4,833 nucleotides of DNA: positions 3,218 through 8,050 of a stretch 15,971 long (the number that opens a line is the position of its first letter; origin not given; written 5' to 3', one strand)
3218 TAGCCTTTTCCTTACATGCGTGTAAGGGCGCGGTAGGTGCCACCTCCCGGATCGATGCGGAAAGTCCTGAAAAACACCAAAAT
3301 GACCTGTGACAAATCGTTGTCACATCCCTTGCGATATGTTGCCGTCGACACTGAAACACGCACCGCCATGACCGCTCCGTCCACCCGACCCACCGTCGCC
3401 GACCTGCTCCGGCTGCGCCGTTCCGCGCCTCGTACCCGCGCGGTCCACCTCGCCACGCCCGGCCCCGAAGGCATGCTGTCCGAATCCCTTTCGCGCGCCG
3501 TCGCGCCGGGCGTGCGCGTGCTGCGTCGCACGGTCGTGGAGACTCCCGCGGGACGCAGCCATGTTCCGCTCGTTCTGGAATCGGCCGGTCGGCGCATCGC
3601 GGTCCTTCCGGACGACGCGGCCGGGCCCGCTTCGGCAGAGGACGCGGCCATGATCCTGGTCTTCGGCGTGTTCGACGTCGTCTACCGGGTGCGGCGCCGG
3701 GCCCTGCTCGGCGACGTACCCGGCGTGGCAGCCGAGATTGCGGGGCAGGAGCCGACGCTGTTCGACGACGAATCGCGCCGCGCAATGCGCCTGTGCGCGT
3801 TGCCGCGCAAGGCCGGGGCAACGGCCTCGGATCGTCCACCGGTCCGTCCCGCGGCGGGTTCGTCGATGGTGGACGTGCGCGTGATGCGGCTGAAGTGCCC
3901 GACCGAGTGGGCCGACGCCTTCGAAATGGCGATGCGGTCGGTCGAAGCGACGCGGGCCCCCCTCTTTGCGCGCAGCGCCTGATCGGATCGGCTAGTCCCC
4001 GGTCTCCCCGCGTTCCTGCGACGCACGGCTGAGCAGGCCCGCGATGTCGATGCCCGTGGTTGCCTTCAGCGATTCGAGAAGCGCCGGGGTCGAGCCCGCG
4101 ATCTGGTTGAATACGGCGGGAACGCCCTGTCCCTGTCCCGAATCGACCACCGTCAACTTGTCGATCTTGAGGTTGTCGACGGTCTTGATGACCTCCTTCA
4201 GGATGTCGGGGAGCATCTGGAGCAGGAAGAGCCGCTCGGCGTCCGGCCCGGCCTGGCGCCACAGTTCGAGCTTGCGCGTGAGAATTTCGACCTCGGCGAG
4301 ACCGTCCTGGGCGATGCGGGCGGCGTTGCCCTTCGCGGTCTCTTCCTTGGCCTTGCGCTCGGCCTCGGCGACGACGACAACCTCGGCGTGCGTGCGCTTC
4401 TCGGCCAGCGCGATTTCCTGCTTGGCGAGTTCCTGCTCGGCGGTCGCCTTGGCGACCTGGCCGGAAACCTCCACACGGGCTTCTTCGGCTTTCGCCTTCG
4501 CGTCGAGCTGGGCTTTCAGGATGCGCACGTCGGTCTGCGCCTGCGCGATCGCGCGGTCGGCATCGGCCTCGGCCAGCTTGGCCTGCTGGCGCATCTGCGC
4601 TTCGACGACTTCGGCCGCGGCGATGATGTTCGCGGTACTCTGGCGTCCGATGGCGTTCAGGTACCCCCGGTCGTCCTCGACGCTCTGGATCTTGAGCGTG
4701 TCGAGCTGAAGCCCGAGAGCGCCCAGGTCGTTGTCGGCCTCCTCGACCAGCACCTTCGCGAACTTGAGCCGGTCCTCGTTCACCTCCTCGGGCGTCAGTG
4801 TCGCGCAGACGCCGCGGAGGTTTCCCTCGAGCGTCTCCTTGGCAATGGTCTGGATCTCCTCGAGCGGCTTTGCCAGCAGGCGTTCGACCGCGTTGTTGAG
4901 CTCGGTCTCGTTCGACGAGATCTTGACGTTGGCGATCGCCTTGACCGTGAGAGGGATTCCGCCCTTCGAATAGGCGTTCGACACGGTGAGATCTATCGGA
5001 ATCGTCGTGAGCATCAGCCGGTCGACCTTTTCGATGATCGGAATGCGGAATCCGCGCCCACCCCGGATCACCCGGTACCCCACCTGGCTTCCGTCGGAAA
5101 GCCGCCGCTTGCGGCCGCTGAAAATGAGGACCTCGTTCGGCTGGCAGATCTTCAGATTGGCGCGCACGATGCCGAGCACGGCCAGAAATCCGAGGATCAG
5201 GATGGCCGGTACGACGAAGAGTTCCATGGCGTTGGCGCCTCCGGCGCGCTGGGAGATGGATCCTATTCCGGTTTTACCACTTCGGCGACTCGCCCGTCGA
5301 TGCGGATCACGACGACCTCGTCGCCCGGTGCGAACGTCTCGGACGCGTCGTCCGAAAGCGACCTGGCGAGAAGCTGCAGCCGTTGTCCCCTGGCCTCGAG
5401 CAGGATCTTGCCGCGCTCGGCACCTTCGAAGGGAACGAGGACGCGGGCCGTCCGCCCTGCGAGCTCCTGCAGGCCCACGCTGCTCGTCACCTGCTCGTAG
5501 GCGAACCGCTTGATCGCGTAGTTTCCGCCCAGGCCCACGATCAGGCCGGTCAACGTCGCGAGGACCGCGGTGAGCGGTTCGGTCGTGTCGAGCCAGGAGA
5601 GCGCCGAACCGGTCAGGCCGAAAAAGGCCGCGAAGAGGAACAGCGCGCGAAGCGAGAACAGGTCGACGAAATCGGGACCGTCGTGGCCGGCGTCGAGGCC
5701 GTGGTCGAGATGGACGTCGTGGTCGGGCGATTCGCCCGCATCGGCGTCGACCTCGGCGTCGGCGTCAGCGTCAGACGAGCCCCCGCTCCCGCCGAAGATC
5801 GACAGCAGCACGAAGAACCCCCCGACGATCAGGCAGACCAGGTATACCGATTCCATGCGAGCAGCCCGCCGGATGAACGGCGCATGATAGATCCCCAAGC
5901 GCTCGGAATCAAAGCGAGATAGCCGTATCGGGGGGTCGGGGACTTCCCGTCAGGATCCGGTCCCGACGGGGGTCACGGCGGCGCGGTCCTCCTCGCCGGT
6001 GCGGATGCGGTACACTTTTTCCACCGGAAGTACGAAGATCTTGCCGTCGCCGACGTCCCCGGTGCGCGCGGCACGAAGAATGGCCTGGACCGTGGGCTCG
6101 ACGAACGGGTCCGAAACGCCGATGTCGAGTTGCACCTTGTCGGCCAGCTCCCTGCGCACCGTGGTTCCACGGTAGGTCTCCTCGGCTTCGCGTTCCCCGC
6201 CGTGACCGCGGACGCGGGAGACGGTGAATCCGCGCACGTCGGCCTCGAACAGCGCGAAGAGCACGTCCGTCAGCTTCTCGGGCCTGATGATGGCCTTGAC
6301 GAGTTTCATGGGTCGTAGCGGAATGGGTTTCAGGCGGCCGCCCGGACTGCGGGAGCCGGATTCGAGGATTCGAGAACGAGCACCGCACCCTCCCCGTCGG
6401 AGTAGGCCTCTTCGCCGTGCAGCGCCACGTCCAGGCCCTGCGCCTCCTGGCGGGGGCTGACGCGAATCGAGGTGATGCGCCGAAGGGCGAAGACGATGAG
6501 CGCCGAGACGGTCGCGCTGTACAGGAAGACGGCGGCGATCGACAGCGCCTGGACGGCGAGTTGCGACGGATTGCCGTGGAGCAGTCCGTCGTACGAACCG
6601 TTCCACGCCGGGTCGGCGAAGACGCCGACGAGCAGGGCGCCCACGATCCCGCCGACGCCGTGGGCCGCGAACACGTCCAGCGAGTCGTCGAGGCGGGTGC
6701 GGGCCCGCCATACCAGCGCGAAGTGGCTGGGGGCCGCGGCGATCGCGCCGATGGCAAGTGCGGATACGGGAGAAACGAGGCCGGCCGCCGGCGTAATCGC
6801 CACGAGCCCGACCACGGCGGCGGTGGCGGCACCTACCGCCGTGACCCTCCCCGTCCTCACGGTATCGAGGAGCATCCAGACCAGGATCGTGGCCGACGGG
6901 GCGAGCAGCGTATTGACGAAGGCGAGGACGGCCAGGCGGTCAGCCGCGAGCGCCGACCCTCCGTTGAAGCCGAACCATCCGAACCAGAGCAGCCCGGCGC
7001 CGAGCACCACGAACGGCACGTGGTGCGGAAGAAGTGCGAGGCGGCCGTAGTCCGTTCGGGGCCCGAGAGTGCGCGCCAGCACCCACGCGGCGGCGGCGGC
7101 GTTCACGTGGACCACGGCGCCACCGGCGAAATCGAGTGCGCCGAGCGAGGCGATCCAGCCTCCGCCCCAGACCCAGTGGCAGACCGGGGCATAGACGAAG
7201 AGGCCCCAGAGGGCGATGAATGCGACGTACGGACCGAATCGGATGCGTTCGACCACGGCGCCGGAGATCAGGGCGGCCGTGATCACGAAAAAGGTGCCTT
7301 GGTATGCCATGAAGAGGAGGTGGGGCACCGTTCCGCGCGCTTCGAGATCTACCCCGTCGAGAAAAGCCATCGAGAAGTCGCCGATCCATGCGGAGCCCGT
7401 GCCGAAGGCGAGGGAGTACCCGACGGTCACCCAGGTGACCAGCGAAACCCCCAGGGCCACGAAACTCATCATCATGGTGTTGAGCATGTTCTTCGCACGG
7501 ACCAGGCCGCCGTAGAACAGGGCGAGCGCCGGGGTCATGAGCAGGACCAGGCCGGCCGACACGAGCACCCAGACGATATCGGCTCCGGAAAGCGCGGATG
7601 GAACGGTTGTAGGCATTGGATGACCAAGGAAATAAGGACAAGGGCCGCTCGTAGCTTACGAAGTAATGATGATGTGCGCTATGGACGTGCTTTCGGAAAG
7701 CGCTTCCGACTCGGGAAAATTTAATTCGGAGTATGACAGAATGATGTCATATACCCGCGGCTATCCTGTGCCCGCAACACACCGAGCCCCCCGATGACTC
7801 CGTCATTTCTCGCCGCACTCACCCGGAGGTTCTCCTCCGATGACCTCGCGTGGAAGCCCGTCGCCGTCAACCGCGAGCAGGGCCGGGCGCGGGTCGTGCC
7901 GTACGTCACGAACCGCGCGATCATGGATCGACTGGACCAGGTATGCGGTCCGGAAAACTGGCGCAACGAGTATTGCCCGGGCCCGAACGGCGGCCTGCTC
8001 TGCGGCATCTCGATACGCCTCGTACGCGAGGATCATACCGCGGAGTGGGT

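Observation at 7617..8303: A Rad52/DdrA-family annealing-protein gene lies behind a 20-bp palindrome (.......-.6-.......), a possible DNA-damage-responsive operator outside Deinococcus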

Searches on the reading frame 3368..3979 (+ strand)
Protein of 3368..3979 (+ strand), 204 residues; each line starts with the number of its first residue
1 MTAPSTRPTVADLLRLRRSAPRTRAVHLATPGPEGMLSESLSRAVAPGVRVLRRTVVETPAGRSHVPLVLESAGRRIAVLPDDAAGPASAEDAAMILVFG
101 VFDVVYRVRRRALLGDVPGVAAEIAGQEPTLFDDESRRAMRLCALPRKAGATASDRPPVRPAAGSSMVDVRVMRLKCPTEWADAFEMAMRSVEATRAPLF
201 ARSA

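Call 13: search_protein_families(library=pfam, proteins=[window:3368-3979:+], max_evalue=0.01)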
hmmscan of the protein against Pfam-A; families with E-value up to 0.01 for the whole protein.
window:3368-3979:+ (204 aa): 0 families

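Call 48: search_solved_structures(query=window:3368-3979:+, max_evalue=10)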
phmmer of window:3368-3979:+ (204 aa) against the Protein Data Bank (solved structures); distinct sequences matched with E-value up to 10: 0.

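Call 49: find_homologous_proteins(query=window:3368-3979:+)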
Query window:3368-3979:+ (204 aa): 4 proteins with E <= 0.001 among 2910 candidates.
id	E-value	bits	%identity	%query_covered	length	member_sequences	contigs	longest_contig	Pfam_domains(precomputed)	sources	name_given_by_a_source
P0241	1.9e-118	411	98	100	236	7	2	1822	-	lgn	-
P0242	1.5e-67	245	61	100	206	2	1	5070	-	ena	-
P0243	2.9e-65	238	64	100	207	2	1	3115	-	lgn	-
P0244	9.5e-52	194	65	81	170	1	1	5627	-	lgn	-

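Call 57: predict_structure(alignment_id=A2)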
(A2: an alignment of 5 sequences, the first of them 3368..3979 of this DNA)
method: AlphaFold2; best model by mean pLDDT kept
length: 204 residues; sequences in the alignment: 5
mean_pLDDT: 39.3   pTM: 0.38
mean pLDDT of the five models: 39.3, 36.7, 33.5, 32.6, 32.4
residues with pLDDT >= 90: 0; 70-90: 0; 50-70: 47; < 50: 157
segments of 3 or more residues with pLDDT < 50: 1-101, 116-129, 145-178, 199-204
pLDDT, mean of each block of 10 residues (from residue 1): 27 35 24 32 33 29 30 33 31 40 53 49 47 60 46 31 31 43 59 56 39
secondary structure, 60 per line:
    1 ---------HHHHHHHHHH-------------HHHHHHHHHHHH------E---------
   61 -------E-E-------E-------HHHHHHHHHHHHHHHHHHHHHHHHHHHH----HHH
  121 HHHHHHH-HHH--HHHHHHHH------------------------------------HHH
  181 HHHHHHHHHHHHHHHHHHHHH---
elements in order: H10-19 H33-44 H86-113 H118-127 H134-141 H178-201

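Call 58: search_protein_representatives(alignment_id=A2)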
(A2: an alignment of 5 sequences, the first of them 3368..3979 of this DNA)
Query: 5 sequences, 206 profile positions. Proteins with E-value up to 0.001 (for the whole library): 24; up to 1e-10: 5; up to 1e-30: 2. The best 24 are listed.
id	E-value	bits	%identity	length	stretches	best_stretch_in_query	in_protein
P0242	4.7e-110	382.1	-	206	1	1-206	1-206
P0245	1.3e-31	125.9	-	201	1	5-195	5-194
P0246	5.2e-13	65.1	-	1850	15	116-170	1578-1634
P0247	1.4e-12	63.7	-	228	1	27-191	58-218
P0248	1.1e-11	60.8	-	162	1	36-191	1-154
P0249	2.2e-10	56.6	-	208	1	45-193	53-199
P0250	1.0e-09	54.4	-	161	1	41-190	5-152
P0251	1.7e-09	53.6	-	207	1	41-191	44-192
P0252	2.8e-09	52.9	-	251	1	4-191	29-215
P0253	1.5e-08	50.6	-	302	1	37-195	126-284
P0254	2.2e-08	50.0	-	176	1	48-191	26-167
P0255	3.2e-08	49.5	-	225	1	31-192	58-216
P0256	3.8e-08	49.2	-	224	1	39-191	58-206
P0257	6.2e-08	48.5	-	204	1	35-194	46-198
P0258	8.2e-08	48.2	-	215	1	40-190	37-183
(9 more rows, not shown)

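Call 61: search_protein_families(library=ncbifam, proteins=[window:3368-3979:+], max_evalue=0.1)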
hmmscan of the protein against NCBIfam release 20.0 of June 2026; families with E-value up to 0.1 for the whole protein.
window:3368-3979:+ (204 aa): 0 families

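Call 62: search_protein_families(library=phrogs, proteins=[window:3368-3979:+], max_evalue=0.1)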
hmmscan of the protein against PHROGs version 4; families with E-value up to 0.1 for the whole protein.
window:3368-3979:+ (204 aa): 0 families

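Call 67: predict_structure(alignment_id=A3)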
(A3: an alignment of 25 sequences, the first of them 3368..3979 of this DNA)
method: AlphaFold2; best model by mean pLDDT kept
length: 204 residues; sequences in the alignment: 25
mean_pLDDT: 84.4   pTM: 0.77
mean pLDDT of the five models: 84.4, 83.9, 83.1, 82.7, 81.0
residues with pLDDT >= 90: 130; 70-90: 31; 50-70: 37; < 50: 6
segments of 3 or more residues with pLDDT < 50: none
pLDDT, mean of each block of 10 residues (from residue 1): 66 76 55 91 94 94 95 96 86 97 96 92 95 93 76 55 65 97 97 83 58
secondary structure, 60 per line:
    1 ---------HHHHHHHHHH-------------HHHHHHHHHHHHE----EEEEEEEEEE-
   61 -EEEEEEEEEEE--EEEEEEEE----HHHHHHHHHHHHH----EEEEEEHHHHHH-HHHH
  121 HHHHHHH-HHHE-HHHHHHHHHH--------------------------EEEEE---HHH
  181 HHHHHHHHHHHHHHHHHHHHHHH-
elements in order: H10-19 H33-44 E50-59 E62-72 E75-82 H87-99 E104-109 H110-115 H117-127 H134-143 E170-174 H178-203

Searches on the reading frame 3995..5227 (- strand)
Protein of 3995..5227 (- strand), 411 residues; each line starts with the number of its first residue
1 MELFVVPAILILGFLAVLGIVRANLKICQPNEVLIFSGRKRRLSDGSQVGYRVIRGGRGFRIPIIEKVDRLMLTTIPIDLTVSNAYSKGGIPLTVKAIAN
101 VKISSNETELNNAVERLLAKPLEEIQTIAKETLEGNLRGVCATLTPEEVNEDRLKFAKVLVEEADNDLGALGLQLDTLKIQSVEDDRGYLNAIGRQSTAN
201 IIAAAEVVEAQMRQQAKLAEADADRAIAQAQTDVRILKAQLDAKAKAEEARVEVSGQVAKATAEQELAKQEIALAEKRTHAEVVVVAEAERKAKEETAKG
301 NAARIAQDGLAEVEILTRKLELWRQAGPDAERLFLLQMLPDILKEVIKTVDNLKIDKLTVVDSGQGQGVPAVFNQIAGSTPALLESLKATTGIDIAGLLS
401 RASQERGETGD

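Call 4: search_protein_families(library=pfam, proteins=[window:3995-5227:-], max_evalue=0.01)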
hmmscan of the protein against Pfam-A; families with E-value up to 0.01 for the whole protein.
window:3995-5227:- (411 aa): 2 families
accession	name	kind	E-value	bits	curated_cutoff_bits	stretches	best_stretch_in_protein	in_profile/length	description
PF01145.31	Band_7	-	7.4e-18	65.7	23.6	1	27-211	2-173/176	SPFH domain / Band 7 family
PF15975.10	Flot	-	0.006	17.1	27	1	288-366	1-80/124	Flotillin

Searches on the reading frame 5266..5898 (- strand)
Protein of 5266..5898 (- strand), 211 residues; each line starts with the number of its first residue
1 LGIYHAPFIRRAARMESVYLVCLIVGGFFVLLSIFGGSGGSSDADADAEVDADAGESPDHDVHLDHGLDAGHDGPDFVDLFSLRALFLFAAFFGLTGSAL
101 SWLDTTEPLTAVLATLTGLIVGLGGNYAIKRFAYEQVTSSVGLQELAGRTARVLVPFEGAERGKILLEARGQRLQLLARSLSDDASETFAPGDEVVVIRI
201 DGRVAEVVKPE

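Call 13: search_protein_families(library=pfam, proteins=[window:5266-5898:-], max_evalue=0.01)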
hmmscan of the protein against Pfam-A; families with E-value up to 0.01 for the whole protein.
window:5266-5898:- (211 aa): 1 family
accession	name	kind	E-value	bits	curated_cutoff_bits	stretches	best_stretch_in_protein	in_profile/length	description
PF01957.25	NfeD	-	4.3e-05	24.1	29.1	1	144-209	2-57/57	NfeD-like C-terminal, partner-binding domain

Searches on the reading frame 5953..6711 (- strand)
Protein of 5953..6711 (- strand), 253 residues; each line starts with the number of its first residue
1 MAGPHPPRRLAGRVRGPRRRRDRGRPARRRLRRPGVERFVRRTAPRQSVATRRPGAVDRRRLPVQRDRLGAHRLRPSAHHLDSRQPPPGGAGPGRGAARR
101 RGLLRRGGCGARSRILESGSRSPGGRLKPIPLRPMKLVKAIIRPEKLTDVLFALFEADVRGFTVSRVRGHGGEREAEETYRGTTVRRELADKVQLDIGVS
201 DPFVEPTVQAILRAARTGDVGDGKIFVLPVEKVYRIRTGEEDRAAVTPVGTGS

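Call 4: search_protein_families(library=pfam, proteins=[window:5953-6711:-], max_evalue=0.01)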
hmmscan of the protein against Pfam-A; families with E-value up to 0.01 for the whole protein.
window:5953-6711:- (253 aa): 1 family
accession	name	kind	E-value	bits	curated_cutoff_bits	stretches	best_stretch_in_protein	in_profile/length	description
PF00543.27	P-II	-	7.6e-25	87.7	25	1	135-240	1-102/102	Nitrogen regulatory protein P-II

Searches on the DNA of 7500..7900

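Call 83: search_rna_families(source=window, start=7500, end=7900, threshold=evalue, max_evalue=1)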
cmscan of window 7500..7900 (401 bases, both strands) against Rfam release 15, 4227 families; matches with E-value up to 1: 2.
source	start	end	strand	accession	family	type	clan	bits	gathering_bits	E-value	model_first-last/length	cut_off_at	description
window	7610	7693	+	RF00357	snoR44_J54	Gene; snRNA; snoRNA; CD-box;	CL00069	19.7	48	0.36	1-97/97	no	Small nucleolar RNA R44/J54/Z268 family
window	7682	7751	+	RF02569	IhtA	Gene; sRNA;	-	19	76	0.35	1-107/107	no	IhtA sRNA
